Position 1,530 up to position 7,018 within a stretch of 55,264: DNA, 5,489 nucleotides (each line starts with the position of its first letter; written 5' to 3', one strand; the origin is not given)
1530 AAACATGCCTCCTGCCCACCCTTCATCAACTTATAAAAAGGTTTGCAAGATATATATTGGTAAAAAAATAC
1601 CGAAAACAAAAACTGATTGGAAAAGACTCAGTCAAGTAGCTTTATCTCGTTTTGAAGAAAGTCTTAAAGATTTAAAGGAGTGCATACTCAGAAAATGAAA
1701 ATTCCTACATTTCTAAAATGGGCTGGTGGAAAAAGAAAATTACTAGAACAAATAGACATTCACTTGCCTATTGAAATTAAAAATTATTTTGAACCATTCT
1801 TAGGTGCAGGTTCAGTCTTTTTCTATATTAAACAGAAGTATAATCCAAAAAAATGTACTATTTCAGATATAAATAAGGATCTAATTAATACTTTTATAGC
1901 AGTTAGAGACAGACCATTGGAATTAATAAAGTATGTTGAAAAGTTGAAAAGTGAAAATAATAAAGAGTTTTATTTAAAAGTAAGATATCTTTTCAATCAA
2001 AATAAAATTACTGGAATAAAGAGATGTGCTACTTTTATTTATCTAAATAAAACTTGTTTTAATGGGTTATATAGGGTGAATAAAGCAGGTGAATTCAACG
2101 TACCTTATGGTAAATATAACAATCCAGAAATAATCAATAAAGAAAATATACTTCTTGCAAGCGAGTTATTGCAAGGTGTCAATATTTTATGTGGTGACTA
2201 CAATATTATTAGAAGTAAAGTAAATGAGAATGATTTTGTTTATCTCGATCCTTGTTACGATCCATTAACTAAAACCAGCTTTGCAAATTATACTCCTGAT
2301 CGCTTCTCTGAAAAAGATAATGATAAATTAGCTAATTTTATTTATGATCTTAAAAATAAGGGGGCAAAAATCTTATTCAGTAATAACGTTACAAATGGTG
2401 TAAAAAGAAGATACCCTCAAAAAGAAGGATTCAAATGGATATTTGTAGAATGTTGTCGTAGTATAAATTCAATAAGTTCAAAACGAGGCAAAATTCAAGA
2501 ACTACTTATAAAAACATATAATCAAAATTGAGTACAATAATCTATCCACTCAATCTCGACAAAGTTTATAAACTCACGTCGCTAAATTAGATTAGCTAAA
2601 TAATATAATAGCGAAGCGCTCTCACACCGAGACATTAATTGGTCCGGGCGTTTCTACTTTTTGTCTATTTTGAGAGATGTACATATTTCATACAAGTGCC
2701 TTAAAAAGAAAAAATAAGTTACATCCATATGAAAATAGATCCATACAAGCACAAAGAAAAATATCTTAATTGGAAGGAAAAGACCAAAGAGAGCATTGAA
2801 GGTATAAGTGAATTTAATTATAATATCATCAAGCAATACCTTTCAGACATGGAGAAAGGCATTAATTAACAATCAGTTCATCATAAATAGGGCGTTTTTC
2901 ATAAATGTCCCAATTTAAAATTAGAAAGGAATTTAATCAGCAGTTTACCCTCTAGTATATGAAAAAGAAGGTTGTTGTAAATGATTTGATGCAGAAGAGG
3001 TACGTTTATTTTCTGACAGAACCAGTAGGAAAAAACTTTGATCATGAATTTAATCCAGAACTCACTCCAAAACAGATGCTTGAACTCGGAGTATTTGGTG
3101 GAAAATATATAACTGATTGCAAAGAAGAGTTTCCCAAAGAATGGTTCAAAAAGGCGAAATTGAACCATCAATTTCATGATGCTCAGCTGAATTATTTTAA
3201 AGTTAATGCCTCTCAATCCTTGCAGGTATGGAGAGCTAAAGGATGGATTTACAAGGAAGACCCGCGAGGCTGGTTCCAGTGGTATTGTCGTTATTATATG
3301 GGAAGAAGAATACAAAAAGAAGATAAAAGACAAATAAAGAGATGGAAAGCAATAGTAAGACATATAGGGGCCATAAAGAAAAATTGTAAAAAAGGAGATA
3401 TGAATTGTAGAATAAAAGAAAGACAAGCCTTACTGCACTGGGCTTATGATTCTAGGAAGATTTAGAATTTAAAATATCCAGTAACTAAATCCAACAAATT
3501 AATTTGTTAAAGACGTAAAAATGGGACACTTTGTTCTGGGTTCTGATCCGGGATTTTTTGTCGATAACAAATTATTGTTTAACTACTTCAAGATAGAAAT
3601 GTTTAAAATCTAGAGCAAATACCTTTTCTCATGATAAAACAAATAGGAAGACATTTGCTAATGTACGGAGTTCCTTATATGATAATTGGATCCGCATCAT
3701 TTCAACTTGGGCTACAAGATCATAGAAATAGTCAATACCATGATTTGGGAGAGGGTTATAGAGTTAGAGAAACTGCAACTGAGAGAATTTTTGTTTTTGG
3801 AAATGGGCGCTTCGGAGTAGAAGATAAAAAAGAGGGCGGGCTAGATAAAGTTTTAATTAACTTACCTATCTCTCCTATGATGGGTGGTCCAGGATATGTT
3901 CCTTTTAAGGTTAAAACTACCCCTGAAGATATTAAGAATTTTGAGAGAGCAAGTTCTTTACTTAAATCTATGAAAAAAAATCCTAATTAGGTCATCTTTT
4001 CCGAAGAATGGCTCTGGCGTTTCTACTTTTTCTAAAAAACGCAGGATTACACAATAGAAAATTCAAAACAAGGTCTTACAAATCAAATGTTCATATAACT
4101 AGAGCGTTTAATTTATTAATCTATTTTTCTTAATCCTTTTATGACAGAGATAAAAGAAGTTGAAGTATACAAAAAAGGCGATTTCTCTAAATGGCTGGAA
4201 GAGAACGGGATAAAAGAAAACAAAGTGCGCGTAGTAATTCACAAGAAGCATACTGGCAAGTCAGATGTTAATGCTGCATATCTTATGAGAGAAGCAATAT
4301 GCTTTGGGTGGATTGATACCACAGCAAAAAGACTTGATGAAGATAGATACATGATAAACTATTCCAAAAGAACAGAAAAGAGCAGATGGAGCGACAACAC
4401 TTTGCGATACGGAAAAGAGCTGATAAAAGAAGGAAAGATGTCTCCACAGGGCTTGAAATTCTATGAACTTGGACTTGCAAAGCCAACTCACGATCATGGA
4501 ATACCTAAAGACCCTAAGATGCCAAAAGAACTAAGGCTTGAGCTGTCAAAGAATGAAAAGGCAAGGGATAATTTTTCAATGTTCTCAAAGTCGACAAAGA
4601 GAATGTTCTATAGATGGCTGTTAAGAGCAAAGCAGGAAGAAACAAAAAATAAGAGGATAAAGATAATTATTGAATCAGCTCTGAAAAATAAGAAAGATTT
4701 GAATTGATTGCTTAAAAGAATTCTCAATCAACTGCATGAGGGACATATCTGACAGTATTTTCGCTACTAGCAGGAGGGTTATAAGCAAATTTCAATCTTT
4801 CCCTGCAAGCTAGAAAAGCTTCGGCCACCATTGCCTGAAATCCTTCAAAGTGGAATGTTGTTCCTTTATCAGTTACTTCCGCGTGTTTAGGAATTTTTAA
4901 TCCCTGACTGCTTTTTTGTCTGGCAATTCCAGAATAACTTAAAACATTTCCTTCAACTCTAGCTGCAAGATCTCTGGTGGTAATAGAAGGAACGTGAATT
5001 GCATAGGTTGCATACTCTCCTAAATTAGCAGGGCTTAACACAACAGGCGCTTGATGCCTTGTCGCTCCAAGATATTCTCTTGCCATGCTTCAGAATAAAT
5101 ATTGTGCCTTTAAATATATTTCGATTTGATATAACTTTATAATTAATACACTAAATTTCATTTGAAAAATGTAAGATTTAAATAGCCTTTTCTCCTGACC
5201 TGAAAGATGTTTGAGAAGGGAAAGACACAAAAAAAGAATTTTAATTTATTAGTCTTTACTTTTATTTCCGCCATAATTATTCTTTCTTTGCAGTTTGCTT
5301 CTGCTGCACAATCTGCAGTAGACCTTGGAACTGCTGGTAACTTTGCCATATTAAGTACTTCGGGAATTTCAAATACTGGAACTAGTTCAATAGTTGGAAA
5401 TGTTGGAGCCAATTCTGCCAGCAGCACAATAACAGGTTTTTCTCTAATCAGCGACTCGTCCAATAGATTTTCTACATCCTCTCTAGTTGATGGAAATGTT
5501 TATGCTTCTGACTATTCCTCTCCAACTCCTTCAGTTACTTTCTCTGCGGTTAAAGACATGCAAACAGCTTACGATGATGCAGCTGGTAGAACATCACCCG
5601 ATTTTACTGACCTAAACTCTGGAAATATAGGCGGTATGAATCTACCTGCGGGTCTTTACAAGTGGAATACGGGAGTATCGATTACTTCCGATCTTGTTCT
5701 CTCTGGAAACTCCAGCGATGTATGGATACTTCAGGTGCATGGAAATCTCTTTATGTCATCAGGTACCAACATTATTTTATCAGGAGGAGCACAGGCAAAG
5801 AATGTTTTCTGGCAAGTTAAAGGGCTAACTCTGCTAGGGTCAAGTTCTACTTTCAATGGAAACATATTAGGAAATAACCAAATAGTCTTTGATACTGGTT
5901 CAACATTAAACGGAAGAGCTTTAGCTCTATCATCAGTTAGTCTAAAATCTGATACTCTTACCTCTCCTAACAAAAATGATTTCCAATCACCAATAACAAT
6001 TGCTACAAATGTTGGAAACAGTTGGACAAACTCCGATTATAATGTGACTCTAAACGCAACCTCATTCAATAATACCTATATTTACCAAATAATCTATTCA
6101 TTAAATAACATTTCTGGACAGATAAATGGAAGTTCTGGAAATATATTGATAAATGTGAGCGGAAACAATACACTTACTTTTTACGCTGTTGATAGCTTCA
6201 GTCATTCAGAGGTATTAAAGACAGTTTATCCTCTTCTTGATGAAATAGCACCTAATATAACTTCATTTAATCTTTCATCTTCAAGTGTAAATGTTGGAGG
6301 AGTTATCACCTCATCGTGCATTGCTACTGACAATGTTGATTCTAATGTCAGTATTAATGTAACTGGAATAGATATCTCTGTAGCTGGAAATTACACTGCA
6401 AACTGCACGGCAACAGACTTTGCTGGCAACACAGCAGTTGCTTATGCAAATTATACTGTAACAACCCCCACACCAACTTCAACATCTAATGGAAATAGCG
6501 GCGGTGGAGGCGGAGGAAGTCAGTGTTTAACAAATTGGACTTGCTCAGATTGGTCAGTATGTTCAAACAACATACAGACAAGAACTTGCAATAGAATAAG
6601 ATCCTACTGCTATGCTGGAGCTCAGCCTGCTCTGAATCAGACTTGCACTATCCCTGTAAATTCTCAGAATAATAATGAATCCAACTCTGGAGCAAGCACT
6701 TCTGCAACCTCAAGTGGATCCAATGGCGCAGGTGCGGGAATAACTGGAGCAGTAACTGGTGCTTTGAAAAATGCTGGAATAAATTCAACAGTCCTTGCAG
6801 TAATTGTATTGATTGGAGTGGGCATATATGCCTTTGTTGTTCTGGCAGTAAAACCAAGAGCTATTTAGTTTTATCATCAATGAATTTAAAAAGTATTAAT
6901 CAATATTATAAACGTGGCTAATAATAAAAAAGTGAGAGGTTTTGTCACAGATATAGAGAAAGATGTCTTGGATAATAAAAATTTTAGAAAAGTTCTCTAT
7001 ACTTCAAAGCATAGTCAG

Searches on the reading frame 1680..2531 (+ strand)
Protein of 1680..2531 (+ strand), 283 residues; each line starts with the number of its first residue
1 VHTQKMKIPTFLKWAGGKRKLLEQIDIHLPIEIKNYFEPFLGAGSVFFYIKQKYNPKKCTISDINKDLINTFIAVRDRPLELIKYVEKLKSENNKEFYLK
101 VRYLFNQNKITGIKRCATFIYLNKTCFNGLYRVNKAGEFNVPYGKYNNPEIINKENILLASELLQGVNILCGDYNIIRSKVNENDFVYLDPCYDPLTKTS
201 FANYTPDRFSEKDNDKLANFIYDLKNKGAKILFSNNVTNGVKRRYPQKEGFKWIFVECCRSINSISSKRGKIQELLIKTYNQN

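Call 47: search_protein_families(library=pfam, proteins=[window:1680-2531:+], max_evalue=0.0001)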
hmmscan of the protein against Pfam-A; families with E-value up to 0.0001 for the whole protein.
window:1680-2531:+ (283 aa): 1 family
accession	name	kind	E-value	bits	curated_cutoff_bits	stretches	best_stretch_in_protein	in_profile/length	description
PF02086.21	MethyltransfD12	-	1.3e-57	195.8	22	1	14-256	1-247/253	D12 class N6 adenine-specific DNA methyltransferase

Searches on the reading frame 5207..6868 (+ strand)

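Call 47: search_protein_families(library=pfam, proteins=[window:5207-6868:+], max_evalue=0.0001)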
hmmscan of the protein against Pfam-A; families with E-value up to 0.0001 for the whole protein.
window:5207-6868:+ (553 aa): 1 family
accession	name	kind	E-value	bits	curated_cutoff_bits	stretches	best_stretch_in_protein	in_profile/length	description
PF11999.13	Ice_binding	-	9.3e-67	225.1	28.7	1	48-251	1-207/208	Ice-binding-like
